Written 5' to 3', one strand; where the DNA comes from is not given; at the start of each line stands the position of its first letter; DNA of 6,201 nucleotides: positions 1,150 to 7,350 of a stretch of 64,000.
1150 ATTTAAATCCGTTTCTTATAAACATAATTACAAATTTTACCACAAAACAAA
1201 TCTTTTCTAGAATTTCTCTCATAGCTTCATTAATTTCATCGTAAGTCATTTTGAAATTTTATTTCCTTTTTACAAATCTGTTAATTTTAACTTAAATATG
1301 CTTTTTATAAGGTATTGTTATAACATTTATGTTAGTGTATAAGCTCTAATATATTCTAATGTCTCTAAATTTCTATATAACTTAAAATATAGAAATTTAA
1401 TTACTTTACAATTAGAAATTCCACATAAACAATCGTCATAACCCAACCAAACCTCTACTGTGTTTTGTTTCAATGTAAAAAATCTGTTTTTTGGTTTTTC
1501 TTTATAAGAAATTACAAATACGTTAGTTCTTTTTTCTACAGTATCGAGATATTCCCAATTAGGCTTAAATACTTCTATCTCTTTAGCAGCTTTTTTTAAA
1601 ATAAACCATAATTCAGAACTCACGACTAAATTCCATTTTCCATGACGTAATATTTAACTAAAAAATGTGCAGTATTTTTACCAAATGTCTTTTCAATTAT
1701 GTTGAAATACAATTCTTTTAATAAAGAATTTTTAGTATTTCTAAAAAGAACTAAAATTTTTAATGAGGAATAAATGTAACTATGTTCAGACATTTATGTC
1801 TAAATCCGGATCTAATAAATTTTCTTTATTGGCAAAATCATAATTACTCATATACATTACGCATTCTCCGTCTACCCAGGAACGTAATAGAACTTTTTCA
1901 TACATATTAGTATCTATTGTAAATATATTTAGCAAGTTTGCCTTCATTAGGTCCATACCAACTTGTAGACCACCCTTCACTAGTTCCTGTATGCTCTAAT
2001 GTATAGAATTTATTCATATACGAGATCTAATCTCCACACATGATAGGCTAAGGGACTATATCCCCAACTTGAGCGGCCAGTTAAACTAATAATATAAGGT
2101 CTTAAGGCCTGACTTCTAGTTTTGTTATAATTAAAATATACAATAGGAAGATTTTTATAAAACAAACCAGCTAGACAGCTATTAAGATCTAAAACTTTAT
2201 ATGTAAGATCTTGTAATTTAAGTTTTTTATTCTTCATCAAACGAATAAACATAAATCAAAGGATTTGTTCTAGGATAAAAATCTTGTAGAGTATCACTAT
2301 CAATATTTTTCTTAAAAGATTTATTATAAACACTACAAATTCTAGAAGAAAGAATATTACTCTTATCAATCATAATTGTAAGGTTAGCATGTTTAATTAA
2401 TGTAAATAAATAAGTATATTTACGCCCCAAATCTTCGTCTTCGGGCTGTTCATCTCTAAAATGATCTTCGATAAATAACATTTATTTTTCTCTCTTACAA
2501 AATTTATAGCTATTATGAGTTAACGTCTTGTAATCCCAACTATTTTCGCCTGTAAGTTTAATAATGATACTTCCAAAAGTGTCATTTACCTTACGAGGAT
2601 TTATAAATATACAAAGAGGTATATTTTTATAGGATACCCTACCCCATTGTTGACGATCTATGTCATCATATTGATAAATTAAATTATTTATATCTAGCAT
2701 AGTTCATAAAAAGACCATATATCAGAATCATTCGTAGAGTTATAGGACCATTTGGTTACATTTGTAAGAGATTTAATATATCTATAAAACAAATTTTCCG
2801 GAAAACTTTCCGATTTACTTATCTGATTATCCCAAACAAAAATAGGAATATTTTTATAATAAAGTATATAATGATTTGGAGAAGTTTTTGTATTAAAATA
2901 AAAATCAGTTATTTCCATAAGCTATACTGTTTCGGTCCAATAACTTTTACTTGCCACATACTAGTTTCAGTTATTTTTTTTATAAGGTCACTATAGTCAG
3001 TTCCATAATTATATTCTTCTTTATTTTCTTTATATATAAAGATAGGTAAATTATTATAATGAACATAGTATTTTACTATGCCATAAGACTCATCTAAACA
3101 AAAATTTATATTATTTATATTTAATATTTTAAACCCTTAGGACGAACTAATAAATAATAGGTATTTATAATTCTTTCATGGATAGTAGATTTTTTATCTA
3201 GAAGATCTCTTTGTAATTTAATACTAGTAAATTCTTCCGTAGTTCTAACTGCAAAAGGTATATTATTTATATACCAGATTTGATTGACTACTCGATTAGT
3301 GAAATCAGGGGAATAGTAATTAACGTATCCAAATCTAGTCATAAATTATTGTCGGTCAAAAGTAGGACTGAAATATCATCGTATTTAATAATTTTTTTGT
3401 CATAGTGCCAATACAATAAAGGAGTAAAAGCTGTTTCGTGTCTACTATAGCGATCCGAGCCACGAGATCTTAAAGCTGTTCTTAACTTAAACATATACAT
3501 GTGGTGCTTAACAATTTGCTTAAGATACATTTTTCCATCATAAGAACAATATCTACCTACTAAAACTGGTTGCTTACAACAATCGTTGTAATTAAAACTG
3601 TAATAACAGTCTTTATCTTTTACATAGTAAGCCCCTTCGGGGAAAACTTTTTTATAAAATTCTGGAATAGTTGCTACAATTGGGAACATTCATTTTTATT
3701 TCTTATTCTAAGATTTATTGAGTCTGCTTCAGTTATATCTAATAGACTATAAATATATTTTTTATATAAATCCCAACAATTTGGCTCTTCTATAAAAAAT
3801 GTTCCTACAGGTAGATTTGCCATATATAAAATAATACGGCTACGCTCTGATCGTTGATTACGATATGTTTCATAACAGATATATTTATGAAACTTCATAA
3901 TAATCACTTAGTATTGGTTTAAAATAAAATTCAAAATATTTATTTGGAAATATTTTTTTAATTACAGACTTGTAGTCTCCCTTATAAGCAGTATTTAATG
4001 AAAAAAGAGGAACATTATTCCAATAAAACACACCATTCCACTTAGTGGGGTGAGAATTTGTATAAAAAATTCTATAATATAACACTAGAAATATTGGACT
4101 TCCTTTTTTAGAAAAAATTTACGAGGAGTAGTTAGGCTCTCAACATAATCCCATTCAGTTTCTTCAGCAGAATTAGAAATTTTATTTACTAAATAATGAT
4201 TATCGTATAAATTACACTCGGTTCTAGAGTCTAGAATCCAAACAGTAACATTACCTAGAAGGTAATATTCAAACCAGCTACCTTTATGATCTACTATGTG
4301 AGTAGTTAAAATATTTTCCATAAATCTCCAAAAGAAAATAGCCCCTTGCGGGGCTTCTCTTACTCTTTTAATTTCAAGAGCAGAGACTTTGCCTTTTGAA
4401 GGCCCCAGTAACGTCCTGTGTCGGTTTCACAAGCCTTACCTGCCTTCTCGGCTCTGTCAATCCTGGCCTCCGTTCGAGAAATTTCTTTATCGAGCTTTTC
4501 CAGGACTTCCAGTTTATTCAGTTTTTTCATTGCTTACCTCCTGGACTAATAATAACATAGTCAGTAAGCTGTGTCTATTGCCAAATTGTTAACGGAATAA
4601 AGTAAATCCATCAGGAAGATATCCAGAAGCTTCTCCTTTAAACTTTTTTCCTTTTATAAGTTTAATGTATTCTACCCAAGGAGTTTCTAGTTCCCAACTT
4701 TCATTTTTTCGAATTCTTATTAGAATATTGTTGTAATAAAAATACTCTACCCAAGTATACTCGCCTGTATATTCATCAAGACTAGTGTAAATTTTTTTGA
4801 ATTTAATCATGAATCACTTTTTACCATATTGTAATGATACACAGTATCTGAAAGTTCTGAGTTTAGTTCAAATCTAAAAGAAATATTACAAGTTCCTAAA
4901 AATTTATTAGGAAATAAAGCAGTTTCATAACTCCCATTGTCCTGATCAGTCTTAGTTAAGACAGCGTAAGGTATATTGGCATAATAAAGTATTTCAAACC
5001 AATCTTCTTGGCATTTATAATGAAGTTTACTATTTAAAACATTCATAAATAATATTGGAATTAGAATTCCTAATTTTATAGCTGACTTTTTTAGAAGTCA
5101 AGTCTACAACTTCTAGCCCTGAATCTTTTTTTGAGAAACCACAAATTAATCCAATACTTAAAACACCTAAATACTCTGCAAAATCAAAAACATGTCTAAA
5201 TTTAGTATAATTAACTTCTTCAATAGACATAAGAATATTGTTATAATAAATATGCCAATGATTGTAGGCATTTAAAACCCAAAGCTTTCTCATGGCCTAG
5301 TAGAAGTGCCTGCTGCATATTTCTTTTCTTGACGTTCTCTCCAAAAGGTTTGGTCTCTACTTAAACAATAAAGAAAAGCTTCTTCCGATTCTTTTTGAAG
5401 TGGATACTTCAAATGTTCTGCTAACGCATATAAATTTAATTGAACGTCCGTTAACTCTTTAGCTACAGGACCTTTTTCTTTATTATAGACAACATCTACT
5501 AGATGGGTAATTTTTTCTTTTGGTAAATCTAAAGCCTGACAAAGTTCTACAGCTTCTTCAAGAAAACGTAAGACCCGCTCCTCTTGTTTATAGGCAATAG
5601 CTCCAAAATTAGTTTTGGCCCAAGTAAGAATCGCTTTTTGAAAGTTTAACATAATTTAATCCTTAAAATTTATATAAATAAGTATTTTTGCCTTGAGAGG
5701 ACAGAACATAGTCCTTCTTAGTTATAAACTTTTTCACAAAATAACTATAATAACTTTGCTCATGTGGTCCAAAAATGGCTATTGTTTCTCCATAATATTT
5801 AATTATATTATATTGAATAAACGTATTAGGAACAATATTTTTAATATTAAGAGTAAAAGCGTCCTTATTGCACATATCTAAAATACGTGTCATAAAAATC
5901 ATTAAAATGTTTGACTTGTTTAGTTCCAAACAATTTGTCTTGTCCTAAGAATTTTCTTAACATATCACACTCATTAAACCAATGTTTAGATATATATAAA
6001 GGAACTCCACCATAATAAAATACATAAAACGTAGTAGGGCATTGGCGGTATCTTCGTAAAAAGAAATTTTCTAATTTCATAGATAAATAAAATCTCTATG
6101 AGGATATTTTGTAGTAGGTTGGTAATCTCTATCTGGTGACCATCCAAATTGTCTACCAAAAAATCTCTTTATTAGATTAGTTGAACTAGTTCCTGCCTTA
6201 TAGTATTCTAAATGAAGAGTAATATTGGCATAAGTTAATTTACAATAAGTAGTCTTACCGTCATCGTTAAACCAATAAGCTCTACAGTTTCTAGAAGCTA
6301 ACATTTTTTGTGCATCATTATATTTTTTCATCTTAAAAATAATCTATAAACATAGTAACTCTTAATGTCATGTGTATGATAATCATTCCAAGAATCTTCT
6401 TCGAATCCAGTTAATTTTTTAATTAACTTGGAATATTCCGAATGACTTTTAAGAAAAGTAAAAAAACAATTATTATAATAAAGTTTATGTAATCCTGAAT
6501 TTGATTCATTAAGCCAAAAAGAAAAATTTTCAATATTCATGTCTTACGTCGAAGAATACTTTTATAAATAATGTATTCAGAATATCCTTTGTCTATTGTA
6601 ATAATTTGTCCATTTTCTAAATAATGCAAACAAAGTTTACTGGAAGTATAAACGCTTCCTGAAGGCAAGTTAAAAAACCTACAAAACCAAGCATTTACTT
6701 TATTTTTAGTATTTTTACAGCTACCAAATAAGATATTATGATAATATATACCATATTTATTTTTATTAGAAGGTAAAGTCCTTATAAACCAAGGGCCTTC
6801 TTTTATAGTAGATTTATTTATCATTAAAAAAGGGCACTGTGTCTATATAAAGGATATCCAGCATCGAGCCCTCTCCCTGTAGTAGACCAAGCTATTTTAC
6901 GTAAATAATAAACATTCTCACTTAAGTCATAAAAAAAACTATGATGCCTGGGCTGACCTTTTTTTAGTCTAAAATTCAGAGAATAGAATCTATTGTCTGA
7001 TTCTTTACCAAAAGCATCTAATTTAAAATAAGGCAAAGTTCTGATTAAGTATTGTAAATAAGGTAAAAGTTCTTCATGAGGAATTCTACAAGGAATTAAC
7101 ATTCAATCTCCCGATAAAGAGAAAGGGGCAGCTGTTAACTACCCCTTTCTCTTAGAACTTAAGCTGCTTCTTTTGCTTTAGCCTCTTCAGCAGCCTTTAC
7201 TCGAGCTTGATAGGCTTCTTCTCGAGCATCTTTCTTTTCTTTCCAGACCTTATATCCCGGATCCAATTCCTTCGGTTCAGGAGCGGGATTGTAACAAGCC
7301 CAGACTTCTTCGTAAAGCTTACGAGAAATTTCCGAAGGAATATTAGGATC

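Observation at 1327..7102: Tandem array of at least 15 small paralogs (65-95 aa) with a shared YY-x-N-(I/V/L)-P core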

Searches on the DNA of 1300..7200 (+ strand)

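Call 3: search_dna_similar(query=window:1300-7200:+, collection=phages, mode=near, max_rows=20)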
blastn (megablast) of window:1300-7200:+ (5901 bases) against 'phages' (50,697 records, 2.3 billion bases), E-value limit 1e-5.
No match.
